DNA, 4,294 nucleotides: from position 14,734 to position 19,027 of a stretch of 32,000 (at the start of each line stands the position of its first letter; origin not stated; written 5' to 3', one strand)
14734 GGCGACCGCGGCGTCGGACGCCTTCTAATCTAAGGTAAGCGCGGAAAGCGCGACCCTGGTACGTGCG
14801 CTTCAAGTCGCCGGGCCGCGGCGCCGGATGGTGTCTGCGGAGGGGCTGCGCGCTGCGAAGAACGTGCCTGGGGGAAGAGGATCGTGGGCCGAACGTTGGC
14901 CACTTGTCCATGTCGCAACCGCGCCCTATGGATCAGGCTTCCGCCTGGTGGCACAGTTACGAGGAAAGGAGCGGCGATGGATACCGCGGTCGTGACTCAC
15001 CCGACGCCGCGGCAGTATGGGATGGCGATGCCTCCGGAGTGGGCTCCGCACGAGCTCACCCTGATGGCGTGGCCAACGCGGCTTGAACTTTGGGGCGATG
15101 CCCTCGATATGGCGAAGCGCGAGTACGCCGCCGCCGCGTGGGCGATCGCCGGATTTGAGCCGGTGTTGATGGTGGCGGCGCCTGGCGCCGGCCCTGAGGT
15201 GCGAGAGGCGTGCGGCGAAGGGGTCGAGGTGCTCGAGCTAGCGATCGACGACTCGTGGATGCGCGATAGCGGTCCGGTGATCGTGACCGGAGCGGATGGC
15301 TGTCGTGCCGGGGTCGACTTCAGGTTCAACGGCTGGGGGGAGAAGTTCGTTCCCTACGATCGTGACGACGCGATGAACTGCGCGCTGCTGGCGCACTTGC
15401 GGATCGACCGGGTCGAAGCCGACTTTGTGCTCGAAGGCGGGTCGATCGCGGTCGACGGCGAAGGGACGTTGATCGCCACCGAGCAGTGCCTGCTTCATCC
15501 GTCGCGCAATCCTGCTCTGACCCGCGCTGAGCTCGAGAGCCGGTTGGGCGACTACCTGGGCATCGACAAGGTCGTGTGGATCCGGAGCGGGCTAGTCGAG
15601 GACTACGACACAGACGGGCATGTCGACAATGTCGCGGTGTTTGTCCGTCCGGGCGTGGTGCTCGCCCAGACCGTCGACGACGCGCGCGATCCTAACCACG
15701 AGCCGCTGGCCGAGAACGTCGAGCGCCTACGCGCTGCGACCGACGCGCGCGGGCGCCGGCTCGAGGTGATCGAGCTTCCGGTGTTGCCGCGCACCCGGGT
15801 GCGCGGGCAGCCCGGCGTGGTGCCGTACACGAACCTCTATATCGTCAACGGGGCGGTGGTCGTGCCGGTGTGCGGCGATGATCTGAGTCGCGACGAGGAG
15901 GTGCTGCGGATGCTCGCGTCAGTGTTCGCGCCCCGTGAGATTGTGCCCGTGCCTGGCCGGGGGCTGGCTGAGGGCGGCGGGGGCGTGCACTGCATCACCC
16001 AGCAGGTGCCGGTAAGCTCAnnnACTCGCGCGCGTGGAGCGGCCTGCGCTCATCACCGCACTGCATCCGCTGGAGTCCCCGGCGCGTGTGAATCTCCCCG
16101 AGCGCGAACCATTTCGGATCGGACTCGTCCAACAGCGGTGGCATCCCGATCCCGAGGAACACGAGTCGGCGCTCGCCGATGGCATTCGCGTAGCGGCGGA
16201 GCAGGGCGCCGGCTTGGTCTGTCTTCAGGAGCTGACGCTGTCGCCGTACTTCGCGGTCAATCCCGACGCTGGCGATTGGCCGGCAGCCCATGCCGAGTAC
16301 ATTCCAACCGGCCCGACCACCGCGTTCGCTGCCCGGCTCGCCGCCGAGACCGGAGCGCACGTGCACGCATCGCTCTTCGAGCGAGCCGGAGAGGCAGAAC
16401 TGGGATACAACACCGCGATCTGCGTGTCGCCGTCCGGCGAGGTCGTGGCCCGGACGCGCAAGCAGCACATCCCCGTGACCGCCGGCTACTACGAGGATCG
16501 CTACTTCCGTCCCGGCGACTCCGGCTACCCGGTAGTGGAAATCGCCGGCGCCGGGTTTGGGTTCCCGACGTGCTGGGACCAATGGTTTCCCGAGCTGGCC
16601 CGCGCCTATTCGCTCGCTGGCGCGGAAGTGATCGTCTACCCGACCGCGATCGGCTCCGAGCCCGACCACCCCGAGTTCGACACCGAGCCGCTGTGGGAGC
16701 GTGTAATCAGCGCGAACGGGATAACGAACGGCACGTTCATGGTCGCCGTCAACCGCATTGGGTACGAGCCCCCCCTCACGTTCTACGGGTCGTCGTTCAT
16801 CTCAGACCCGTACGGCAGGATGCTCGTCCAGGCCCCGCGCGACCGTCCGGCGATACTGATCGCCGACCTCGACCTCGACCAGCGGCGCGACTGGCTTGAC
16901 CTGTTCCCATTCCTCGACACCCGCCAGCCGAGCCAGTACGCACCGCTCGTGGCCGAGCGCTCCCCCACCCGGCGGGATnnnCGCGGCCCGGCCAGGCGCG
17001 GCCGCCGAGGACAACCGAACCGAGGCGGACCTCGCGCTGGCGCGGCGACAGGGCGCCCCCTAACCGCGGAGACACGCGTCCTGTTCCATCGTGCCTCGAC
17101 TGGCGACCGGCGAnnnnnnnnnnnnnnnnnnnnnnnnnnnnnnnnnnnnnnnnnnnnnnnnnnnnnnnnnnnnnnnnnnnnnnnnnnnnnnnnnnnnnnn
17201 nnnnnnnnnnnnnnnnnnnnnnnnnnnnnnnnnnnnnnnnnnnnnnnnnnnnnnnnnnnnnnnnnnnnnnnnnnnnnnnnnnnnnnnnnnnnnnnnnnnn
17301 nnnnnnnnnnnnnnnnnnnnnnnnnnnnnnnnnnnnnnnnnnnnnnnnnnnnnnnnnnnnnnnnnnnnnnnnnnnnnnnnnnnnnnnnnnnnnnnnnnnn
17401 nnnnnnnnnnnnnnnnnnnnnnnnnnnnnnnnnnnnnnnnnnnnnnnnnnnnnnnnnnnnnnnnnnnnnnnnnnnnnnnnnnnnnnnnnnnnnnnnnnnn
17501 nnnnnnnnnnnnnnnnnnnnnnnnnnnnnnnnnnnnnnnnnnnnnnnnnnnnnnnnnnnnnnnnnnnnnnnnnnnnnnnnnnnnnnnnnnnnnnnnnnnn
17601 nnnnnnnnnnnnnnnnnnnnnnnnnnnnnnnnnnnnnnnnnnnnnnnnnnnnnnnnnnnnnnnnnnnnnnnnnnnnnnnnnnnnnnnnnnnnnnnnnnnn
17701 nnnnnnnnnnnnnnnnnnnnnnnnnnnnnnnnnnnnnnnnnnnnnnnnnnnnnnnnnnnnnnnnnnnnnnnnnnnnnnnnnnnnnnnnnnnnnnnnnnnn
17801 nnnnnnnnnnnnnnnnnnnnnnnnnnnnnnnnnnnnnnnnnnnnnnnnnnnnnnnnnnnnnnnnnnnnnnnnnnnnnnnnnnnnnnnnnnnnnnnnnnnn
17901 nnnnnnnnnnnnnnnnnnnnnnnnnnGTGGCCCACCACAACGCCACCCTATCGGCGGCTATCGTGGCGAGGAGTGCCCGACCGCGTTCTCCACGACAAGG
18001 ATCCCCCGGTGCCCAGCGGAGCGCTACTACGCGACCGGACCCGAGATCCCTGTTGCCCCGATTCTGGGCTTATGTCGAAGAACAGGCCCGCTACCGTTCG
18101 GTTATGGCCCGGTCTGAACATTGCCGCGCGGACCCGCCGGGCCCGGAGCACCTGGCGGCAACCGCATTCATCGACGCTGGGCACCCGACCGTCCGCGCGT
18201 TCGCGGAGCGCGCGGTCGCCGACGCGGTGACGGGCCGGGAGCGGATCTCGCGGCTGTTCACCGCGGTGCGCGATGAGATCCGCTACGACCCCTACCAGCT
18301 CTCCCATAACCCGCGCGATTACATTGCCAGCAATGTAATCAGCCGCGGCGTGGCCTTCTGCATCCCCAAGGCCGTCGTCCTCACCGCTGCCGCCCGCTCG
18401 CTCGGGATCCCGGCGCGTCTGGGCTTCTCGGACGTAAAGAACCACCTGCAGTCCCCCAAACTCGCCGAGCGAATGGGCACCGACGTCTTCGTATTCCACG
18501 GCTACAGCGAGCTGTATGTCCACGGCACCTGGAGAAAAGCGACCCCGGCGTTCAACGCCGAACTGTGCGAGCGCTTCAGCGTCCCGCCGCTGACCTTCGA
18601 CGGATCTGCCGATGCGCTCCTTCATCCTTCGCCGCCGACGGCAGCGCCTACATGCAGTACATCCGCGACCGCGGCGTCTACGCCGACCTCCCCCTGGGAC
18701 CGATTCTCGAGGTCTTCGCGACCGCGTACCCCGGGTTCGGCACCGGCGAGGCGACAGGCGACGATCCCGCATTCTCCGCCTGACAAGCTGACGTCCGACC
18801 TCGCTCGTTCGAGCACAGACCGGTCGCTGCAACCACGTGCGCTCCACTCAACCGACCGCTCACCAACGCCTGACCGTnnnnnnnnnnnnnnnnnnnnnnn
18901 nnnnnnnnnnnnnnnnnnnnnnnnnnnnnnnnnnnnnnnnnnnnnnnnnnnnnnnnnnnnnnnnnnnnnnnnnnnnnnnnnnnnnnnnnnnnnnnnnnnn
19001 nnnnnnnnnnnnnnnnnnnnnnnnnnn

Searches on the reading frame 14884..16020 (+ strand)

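Call 60: search_protein_families(library=pfam, proteins=[window:14884-16020:+], max_evalue=0.001)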
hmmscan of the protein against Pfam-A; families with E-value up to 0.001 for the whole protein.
window:14884-16020:+ (379 aa): 1 family
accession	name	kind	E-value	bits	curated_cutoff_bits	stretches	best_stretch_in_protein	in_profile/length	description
PF04371.20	PAD_porph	-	1.2e-108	363.6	25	1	49-376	2-321/321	Porphyromonas-type peptidyl-arginine deiminase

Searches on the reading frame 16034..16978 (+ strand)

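Call 60: search_protein_families(library=pfam, proteins=[window:16034-16978:+], max_evalue=0.001)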
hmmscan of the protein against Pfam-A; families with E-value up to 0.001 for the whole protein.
window:16034-16978:+ (315 aa): 1 family
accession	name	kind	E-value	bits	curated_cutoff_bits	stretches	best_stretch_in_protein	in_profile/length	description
PF00795.27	CN_hydrolase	-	4.1e-47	161.1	23.2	1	28-287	1-254/256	Carbon-nitrogen hydrolase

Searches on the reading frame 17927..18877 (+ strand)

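Call 60: search_protein_families(library=pfam, proteins=[window:17927-18877:+], max_evalue=0.001)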
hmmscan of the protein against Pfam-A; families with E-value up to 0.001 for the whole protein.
window:17927-18877:+ (317 aa): 1 family
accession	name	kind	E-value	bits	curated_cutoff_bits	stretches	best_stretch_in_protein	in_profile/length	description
PF01841.26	Transglut_core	-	3.3e-14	53.5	23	1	91-205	2-106/108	Transglutaminase-like superfamily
